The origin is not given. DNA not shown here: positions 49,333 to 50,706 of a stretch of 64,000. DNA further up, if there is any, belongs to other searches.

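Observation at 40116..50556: Three paralogous two-domain SnoaL-like/ester-cyclase (NTF2-fold) proteins, one per operon of the island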

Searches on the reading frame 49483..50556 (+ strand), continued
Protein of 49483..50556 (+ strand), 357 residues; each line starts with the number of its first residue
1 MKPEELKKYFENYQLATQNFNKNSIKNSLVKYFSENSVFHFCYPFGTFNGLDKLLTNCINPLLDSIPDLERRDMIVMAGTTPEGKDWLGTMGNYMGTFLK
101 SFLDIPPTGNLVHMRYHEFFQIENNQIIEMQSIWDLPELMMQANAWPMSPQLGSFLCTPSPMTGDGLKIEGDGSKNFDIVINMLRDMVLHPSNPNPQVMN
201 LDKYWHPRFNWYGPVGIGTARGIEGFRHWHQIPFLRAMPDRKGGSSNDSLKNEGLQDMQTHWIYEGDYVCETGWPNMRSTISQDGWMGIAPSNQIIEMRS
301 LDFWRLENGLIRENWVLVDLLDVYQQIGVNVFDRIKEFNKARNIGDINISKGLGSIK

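Call 55: get_annotated_region(hit=H1, flank=14000)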
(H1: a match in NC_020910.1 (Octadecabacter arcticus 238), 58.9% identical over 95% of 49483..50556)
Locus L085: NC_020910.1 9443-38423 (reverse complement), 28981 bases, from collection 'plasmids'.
description: Octadecabacter arcticus 238 plasmid pOA238_160, complete sequence
organism: Octadecabacter arcticus 238 (NCBI taxid 391616)
taxonomy: Bacteria; Pseudomonadota; Alphaproteobacteria; Rhodobacterales; Roseobacteraceae; Octadecabacter; Octadecabacter arcticus; Octadecabacter arcticus 238
host: -; source: 150 km offshore; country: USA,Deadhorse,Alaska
typing (MOB-suite, as given by PLSDB): mobilizable; replicon rep_cluster_291; relaxase MOBP
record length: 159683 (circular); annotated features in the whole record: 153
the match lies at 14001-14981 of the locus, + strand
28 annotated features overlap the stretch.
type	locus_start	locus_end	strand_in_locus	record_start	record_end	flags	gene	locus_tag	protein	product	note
CDS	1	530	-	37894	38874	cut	-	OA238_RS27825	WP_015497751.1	IS5 family transposase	-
CDS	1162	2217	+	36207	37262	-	-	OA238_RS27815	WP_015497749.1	IS5 family transposase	-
CDS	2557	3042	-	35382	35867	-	-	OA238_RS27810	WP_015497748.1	ester cyclase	GO:0030638 - polyketide metabolic process [Evidence IEA]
CDS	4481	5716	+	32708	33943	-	-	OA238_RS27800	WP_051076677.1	extracellular solute-binding protein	-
CDS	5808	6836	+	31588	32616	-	-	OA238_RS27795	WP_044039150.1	sugar ABC transporter permease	-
CDS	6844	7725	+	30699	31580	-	-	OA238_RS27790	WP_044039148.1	carbohydrate ABC transporter permease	GO:0008643 - carbohydrate transport [Evidence IEA]; GO:0055085 - transmembrane transport [Evidence IEA]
CDS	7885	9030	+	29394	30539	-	-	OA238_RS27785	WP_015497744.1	ester cyclase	GO:0030638 - polyketide metabolic process [Evidence IEA]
CDS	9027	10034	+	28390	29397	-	-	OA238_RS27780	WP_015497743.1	nuclear transport factor 2 family protein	-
CDS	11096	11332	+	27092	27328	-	-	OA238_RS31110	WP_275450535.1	DDE-type integrase/transposase/recombinase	-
CDS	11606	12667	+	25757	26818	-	-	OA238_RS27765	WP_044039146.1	ABC transporter ATP-binding protein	-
CDS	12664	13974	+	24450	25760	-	hisD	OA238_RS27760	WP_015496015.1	histidinol dehydrogenase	GO:0000105 - histidine biosynthetic process [Evidence IEA]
CDS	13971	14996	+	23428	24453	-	-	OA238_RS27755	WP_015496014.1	ester cyclase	GO:0030638 - polyketide metabolic process [Evidence IEA]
CDS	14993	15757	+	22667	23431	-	-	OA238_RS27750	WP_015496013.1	SDR family oxidoreductase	-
CDS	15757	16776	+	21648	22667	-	-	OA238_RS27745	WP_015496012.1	LacI family DNA-binding transcriptional regulator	-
CDS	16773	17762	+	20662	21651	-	-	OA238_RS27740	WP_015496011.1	nuclear transport factor 2 family protein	-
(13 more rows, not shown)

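Call 56: get_annotated_region(hit=H7, flank=14000)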
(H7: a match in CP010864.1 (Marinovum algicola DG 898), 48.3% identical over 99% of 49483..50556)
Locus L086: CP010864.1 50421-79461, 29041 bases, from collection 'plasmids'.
description: Marinovum algicola DG 898 plasmid pMaD9, complete sequence
organism: Marinovum algicola DG 898 (NCBI taxid 988812)
taxonomy: Bacteria; Pseudomonadota; Alphaproteobacteria; Rhodobacterales; Roseobacteraceae; Marinovum; Marinovum algicola; Marinovum algicola DG 898
host: -; source: -; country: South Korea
typing (MOB-suite, as given by PLSDB): non-mobilizable
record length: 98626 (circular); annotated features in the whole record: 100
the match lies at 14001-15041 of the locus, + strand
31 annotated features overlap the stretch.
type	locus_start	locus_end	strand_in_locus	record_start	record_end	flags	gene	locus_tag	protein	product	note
CDS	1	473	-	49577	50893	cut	-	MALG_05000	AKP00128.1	TRAP transporter, DctM subunit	-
CDS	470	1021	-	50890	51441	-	-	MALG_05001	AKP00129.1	TRAP-type C4-dicarboxylate transport system, small permease component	-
CDS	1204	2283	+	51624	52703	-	-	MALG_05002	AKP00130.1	TRAP-type C4-dicarboxylate transport system, periplasmic component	-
CDS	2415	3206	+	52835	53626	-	-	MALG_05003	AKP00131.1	hypothetical protein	-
CDS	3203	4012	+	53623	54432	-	-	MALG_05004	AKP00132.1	putative hydrolase or acyltransferase (alpha/beta hydrolase superfamily)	-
CDS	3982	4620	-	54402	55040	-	-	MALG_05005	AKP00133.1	Glutathione S-transferase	-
CDS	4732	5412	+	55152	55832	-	-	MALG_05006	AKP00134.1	Transcriptional regulator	-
CDS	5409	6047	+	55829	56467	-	-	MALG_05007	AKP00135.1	Glutathione S-transferase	-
CDS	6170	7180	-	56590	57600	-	-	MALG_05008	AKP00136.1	hypothetical protein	-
CDS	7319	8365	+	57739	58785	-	-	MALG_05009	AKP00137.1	Glycerol-3-phosphate ABC transporter, ATP-binding protein UgpC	-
CDS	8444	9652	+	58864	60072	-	-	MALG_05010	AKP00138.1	Maltose/maltodextrin ABC transporter, substrate binding protein periplasmic protein MalE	-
CDS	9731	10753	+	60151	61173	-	-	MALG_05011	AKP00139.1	ABC-type sugar transport system, permease component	-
CDS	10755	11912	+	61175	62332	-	-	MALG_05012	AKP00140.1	Various polyols ABC transporter, permease component 2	-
CDS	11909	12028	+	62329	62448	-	-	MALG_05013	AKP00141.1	hypothetical protein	-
CDS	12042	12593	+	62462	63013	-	-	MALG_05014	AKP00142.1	putative ester cyclase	-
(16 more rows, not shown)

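Call 60: search_protein_families(library=ncbifam, proteins=[L083:4328-5218:-, L083:3579-4331:+, L085:20565-21260:+, L083:8051-8806:-, L083:7009-8001:-, L083:6287-7012:-, L083:2428-3582:+, L083:8849-9862:-, L083:5211-6278:-], max_evalue=0.00001)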
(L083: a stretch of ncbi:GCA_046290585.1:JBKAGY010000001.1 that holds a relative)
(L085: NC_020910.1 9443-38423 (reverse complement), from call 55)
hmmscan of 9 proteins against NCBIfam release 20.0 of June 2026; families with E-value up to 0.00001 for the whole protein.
L083:4328-5218:- (296 aa): 1 family
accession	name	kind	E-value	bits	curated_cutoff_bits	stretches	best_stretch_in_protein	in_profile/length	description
NF052480.1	FuconLaconase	equivalog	1.4e-29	103.5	400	1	8-291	3-281/287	L-fucono-1,5-lactonase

L083:3579-4331:+ (250 aa): 4 families
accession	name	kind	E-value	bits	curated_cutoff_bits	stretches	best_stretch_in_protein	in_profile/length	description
TIGR03239.1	GarL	equivalog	2e-36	125.8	406.75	1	3-245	3-246/249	2-dehydro-3-deoxyglucarate aldolase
NF007849.0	PRK10558.1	equivalog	5.8e-36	124.2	393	1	3-246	10-254/256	2-dehydro-3-deoxyglucarate aldolase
TIGR02311.1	HpaI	equivalog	6.7e-34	117.4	368.8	1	3-246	3-248/249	4-hydroxy-2-oxoheptanedioate aldolase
NF007521.0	PRK10128.1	equivalog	1e-25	90.8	441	1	3-232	9-240/267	2-keto-3-deoxy-L-rhamnonate aldolase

L085:20565-21260:+ (231 aa): 6 families
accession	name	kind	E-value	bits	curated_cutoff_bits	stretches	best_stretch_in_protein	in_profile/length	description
NF006093.0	PRK08245.1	subfamily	5.1e-16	58.8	208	1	2-207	7-209/240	hypothetical protein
NF005442.0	PRK07028.1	equivalog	5.9e-11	41.6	593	1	84-207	287-409/430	bifunctional hexulose-6-phosphate synthase/ribonuclease regulator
NF004850.0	PRK06201.1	subfamily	6.9e-11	42.1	231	1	76-211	70-205/222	hypothetical protein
TIGR02798.1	ligK_PcmE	equivalog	6.3e-07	29.2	304.5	1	103-202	90-191/222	4-carboxy-4-hydroxy-2-oxoadipate aldolase/oxaloacetate decarboxylase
NF009399.0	PRK12764.1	equivalog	2e-06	27.1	444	1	76-207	336-468/501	fumarylacetoacetate hydrolase family protein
NF006731.0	PRK09262.1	equivalog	6e-06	25.9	179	0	103-202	96-197/229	4-carboxy-4-hydroxy-2-oxoadipate aldolase/oxaloacetate decarboxylase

L083:8051-8806:- (251 aa): 20 families
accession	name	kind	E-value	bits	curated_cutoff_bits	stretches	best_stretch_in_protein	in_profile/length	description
NF051488.1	bifunc_PcaDC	exception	8.6e-27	94.2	390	1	41-238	58-260/375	bifunctional 3-oxoadipate enol-lactonase/4-carboxymuconolactone decarboxylase PcaDC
TIGR02427.1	protocat_pcaD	equivalog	1.2e-24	87.1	255.85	1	43-229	61-250/251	3-oxoadipate enol-lactonase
NF051487.1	bifunc_PcaCD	exception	3e-19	69.4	430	1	61-229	242-411/413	bifunctional 4-carboxymuconolactone decarboxylase/3-oxoadipate enol-lactonase PcaCD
TIGR03611.1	RutD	equivalog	1e-14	54.6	238.5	1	167-230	193-256/258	pyrimidine utilization protein D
TIGR01738.1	bioH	equivalog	6.1e-12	45.7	206.95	1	39-96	47-104/245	pimeloyl-ACP methyl ester esterase BioH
NF011457.0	PRK14875.1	equivalog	9.9e-12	44.5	307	1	161-230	304-370/372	acetoin dehydrogenase dihydrolipoyllysine-residue acetyltransferase subunit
NF050089.1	i_nPHAscl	equivalog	5.3e-11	42.1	300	0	167-225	225-284/288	intracellular short-chain-length polyhydroxyalkanoate depolymerase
TIGR03695.1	menH_SHCHC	equivalog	1.4e-10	41.1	208.55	0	155-229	178-251/252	2-succinyl-6-hydroxy-2,4-cyclohexadiene-1-carboxylate synthase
NF052614.1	AB_fold_OlsI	equivalog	3.1e-10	40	385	1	155-232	180-258/272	ornithine lipid biosynthesis O-acyltransferase OlsI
TIGR02240.1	PHA_depoly_arom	equivalog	9.6e-10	38.3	250.6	1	59-229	93-263/276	poly(3-hydroxyalkanoate) depolymerase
NF052610.1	macro_16_ester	equivalog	2e-09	37.2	420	0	158-217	209-268/281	alpha/beta fold macrolide esterase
TIGR01250.1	pro_imino_pep_2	subfamily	1.2e-07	31.6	167.65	1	166-225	225-283/288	proline iminopeptidase-family hydrolase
TIGR03343.1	biphenyl_bphD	equivalog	1.6e-07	30.9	462.15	1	60-228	104-279/282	2-hydroxy-6-oxo-6-phenylhexa-2,4-dienoate hydrolase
NF053693.1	esterase_mleCBF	exception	2.5e-07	30.4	564.5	0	162-218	211-267/279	CBF family alpha/beta fold macrolide esterase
NF053683.1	esterase_mleBRB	exception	6.5e-07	29.2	585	1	61-226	98-273/280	BRB family alpha/beta fold macrolide esterase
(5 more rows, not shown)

L083:7009-8001:- (330 aa): 1 family
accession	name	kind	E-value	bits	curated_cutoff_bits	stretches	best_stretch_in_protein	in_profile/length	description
NF050094.1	BetDgalsidMYCTU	equivalog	2.5e-07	30.9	175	1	254-317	43-106/113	beta-D-galactosidase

L083:6287-7012:- (241 aa): 227 families (the best 25 are shown)
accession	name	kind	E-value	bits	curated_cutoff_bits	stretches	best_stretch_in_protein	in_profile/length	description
NF005559.1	PRK07231.1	subfamily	4.2e-53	180.4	215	1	5-239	2-248/249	glucose 1-dehydrogenase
NF004197.0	PRK05653.1-1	equivalog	1.1e-49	169.4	332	1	1-239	1-247/249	3-oxoacyl-ACP reductase FabG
NF006693.0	PRK09242.1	equivalog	5e-49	166.8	328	1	5-239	8-254/258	SDR family oxidoreductase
NF009466.0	PRK12826.1-2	subfamily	4.8e-48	163.8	222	1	8-239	4-245/248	3-oxoacyl-ACP reductase FabG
TIGR01830.1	3oxo_ACP_reduc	equivalog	8.6e-48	163.1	297.75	1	10-237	1-237/239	3-oxoacyl-[acyl-carrier-protein] reductase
NF004778.0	PRK06124.1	equivalog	8.9e-48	162.9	303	1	4-241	8-255/256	SDR family oxidoreductase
NF052558.1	MBtsdlDhBudC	equivalog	5.3e-47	160.5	270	1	7-240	3-243/250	meso-2,3-butanediol dehydrogenase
NF005067.0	PRK06484.1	equivalog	6.4e-47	160.3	713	1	7-240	9-253/524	short chain dehydrogenase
NF004791.0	PRK06138.1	equivalog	1.6e-46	158.7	312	1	4-241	2-252/252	SDR family oxidoreductase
NF047420.2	EF_P_mod_YmfI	equivalog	1.3e-45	155.9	238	1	10-238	2-235/236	elongation factor P 5-aminopentanone reductase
NF005467.0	PRK07060.1-5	equivalog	2e-45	155.3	360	1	5-240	7-244/245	SDR family oxidoreductase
NF005309.0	PRK06841.1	subfamily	3.4e-45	154.5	286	1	5-240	13-254/255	GolD/DthD family dehydrogenase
NF004818.0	PRK06172.1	equivalog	3.8e-45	154.2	336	1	1-241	1-253/253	SDR family oxidoreductase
TIGR01963.1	PHB_DH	subfamily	1.1e-43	149.4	307.05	1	8-241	2-255/255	3-hydroxybutyrate dehydrogenase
NF005711.0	PRK07523.1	subfamily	1.4e-43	149.3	413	1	5-240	8-253/255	SDR family oxidoreductase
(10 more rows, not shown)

L083:2428-3582:+ (384 aa): 7 families
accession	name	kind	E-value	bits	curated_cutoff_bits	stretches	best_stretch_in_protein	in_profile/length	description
NF003317.0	PRK04326.1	equivalog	1.5e-25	90.1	406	1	5-376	6-320/340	methionine synthase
NF004875.0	PRK06233.1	equivalog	2.8e-16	59.3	576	1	168-373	158-366/373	vitamin B12 independent methionine synthase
NF005085.0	PRK06520.1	subfamily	1.6e-15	57.2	313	1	6-373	6-362/368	5-methyltetrahydropteroyltriglutamate--homocysteine S-methyltransferase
NF006589.0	PRK09121.1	equivalog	8.5e-13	48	392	1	303-382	267-340/342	methionine synthase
NF002119.0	PRK00957.1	equivalog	1.8e-10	40.5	258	0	302-373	234-299/306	methionine synthase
TIGR01371.1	met_syn_B12ind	equivalog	3.2e-06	26.5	929.95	0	10-84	428-501/754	5-methyltetrahydropteroyltriglutamate--homocysteine S-methyltransferase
NF003556.0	PRK05222.1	equivalog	7.2e-06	25.2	541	0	9-84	421-495/750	5-methyltetrahydropteroyltriglutamate--homocysteine S-methyltransferase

L083:8849-9862:- (337 aa): 0 families

L083:5211-6278:- (355 aa): 1 family
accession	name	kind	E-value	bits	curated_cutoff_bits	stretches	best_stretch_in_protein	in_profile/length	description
TIGR02096.1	TIGR02096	subfamily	2.5e-08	34.3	97.1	1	254-348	39-129/129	ketosteroid isomerase-related protein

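Call 64: get_annotated_region(hit=H9, flank=15000)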
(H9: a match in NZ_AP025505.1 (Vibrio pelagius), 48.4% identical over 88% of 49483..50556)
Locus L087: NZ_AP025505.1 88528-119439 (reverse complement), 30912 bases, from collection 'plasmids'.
description: Vibrio pelagius strain ATCC 25916 plasmid pATCC25916, complete sequence
organism: Vibrio pelagius (NCBI taxid 28169)
taxonomy: Bacteria; Pseudomonadota; Gammaproteobacteria; Vibrionales; Vibrionaceae; Vibrio; Vibrio pelagius
host: -; source: -; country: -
typing (MOB-suite, as given by PLSDB): non-mobilizable
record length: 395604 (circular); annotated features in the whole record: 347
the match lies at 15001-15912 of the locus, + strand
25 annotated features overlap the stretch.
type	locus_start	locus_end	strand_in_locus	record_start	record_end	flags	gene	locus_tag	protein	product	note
CDS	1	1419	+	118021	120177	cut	-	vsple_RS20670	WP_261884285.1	TonB-dependent siderophore receptor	GO:0015891 - siderophore transport [Evidence IEA]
CDS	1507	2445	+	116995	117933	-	-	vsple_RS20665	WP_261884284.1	Fe(3+) dicitrate ABC transporter substrate-binding protein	-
CDS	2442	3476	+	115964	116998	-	-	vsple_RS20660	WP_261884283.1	iron chelate uptake ABC transporter family permease subunit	-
CDS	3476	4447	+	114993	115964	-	-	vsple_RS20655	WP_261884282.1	iron chelate uptake ABC transporter family permease subunit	-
CDS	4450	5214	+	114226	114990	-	fecE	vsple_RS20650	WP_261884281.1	Fe(3+) dicitrate ABC transporter ATP-binding protein FecE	-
CDS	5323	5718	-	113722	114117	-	-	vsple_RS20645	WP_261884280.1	DUF2391 family protein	-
CDS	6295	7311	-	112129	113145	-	-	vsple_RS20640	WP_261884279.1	nuclear transport factor 2 family protein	-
CDS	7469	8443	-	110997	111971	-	-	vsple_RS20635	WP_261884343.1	ester cyclase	GO:0030638 - polyketide metabolic process [Evidence IEA]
CDS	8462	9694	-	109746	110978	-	-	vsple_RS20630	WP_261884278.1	carbohydrate ABC transporter permease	GO:0008643 - carbohydrate transport [Evidence IEA]; GO:0055085 - transmembrane transport [Evidence IEA]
CDS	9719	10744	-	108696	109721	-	-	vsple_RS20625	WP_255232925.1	sugar ABC transporter permease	-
CDS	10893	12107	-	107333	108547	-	-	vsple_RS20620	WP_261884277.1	extracellular solute-binding protein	-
CDS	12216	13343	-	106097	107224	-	-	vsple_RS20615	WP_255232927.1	ABC transporter ATP-binding protein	-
CDS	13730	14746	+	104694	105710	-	-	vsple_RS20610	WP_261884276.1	ester cyclase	GO:0030638 - polyketide metabolic process [Evidence IEA]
CDS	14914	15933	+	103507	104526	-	-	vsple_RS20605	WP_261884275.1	ester cyclase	GO:0030638 - polyketide metabolic process [Evidence IEA]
CDS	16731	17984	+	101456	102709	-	-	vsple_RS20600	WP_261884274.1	sarcosine oxidase subunit beta family protein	GO:0046653 - tetrahydrofolate metabolic process [Evidence IEA]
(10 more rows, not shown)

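Call 65: get_annotated_region(hit=H12, flank=12000)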
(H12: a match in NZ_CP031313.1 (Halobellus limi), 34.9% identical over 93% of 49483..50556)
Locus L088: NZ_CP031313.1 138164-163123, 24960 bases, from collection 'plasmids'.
description: Halobellus limi strain CGMCC 1.10331 plasmid unnamed2, complete sequence
organism: Halobellus limi (NCBI taxid 699433)
taxonomy: Archaea; Euryarchaeota; Halobacteria; Halobacteriales; Haloferacaceae; Halobellus; Halobellus limi
host: -; source: Cell culture,Taibei marine solar saltern near Lianyungang city; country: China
typing (MOB-suite, as given by PLSDB): non-mobilizable
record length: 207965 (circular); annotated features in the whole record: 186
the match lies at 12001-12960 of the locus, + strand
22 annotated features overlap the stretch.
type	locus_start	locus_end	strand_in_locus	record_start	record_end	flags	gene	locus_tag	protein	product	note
CDS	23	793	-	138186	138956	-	-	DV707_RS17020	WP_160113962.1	IclR family transcriptional regulator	GO:0006355 - regulation of DNA-templated transcription [Evidence IEA]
CDS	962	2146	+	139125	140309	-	-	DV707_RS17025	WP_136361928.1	extracellular solute-binding protein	-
CDS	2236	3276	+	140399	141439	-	-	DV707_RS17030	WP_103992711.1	ABC transporter ATP-binding protein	-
CDS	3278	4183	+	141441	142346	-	-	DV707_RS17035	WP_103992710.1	ABC transporter permease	GO:0055085 - transmembrane transport [Evidence IEA]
CDS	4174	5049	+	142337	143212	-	-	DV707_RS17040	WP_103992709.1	ABC transporter permease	GO:0055085 - transmembrane transport [Evidence IEA]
CDS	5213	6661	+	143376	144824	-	aldA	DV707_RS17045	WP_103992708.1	aldehyde dehydrogenase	-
CDS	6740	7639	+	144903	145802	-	-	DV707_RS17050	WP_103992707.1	NAD(P)-dependent oxidoreductase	-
CDS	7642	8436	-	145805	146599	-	-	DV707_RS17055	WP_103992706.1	MBL fold metallo-hydrolase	-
CDS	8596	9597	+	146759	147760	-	-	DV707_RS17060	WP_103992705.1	ester cyclase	GO:0030638 - polyketide metabolic process [Evidence IEA]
CDS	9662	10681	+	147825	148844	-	-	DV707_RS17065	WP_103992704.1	ester cyclase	GO:0030638 - polyketide metabolic process [Evidence IEA]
CDS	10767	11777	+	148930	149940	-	-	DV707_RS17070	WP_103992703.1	ester cyclase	GO:0030638 - polyketide metabolic process [Evidence IEA]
CDS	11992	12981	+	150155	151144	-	-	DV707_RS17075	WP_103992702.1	ester cyclase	GO:0030638 - polyketide metabolic process [Evidence IEA]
CDS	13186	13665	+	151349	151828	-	-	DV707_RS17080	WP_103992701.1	ester cyclase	GO:0030638 - polyketide metabolic process [Evidence IEA]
CDS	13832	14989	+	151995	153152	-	-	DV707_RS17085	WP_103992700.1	cobalamin-independent methionine synthase II family protein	-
CDS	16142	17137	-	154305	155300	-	phnE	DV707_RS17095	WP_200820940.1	phosphonate ABC transporter, permease protein PhnE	GO:0015716 - organic phosphonate transport [Evidence IEA]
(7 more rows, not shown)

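Call 66: get_annotated_region(hit=H13, flank=10000)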
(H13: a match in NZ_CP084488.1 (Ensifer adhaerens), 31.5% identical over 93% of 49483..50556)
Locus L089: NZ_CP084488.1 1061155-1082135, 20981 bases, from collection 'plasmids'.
description: Ensifer adhaerens strain E-60 plasmid p-2, complete sequence
organism: Ensifer adhaerens (NCBI taxid 106592)
taxonomy: Bacteria; Pseudomonadota; Alphaproteobacteria; Hyphomicrobiales; Rhizobiaceae; Ensifer; Ensifer adhaerens
host: -; source: cellculture,soil; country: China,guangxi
typing (MOB-suite, as given by PLSDB): conjugative; relaxase MOBQ; mating-pair formation MPF_T
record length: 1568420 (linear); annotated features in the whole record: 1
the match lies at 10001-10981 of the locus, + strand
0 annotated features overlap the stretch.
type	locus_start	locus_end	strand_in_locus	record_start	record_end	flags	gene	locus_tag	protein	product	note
